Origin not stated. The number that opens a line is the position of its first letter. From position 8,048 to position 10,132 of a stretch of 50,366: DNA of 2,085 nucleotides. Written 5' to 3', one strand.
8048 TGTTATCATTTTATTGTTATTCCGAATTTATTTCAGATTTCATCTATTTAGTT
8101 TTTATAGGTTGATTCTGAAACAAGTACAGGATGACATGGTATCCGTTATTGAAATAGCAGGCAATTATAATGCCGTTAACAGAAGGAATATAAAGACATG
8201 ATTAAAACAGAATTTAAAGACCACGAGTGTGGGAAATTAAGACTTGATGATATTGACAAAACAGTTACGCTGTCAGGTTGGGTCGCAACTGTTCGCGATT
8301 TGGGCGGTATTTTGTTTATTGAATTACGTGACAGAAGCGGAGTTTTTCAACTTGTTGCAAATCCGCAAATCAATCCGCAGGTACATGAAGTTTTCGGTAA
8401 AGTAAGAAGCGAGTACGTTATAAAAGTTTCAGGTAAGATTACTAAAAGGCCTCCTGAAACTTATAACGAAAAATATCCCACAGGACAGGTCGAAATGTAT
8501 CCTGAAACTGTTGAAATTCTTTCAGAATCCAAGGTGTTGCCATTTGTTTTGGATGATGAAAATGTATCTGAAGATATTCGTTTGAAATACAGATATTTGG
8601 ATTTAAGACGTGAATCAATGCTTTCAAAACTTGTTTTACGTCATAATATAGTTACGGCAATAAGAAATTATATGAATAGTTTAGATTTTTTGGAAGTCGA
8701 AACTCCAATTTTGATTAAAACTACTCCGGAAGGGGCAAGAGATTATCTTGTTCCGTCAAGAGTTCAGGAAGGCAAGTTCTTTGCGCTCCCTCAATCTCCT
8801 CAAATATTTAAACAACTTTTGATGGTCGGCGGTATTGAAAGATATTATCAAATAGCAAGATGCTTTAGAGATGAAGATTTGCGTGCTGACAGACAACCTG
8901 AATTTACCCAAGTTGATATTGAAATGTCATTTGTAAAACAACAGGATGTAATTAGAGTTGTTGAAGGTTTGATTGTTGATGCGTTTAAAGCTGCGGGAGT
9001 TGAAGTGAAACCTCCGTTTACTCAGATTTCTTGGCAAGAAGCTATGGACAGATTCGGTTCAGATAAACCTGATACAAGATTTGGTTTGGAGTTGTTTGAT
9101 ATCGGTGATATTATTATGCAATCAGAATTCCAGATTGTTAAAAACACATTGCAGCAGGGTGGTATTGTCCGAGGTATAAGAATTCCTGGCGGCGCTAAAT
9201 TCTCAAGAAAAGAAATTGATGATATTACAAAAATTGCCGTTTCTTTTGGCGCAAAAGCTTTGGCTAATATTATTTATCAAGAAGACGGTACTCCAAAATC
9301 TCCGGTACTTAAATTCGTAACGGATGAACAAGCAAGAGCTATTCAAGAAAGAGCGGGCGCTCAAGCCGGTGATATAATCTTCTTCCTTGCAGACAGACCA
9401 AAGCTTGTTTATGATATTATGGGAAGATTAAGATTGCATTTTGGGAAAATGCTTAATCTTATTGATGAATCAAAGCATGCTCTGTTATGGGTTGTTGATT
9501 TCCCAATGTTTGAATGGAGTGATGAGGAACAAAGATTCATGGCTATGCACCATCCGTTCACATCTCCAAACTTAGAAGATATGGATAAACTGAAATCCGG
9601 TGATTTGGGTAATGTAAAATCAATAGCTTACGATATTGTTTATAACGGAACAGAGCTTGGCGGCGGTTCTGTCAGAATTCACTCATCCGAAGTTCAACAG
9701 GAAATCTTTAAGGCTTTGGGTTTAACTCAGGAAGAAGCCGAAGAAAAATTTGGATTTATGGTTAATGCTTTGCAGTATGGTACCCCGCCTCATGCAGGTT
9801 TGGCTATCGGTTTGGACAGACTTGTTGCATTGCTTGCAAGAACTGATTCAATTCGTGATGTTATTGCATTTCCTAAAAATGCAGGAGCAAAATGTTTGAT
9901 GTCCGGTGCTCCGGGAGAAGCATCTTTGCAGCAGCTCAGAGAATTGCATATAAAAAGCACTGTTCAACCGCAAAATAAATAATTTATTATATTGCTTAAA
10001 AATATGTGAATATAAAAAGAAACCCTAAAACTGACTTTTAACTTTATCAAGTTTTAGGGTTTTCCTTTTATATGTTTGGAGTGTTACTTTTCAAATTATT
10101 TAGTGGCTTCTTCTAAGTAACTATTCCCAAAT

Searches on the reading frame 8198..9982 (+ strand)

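Call 98: search_protein_families(library=pfam, proteins=[window:8198-9982:+], max_evalue=0.00001)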
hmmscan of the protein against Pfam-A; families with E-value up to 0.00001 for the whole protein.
window:8198-9982:+ (594 aa): 3 families
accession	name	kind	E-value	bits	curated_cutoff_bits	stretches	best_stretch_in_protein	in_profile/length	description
PF00152.25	tRNA-synt_2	-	5.6e-121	403.8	25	1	124-561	1-307/308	tRNA synthetases class II (D, K and N)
PF02938.19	GAD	-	6.4e-21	74.8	23.4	1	315-408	2-95/95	GAD domain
PF01336.31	tRNA_anti-codon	-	3.1e-16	59.5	27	1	23-108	1-75/75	OB-fold nucleic acid binding domain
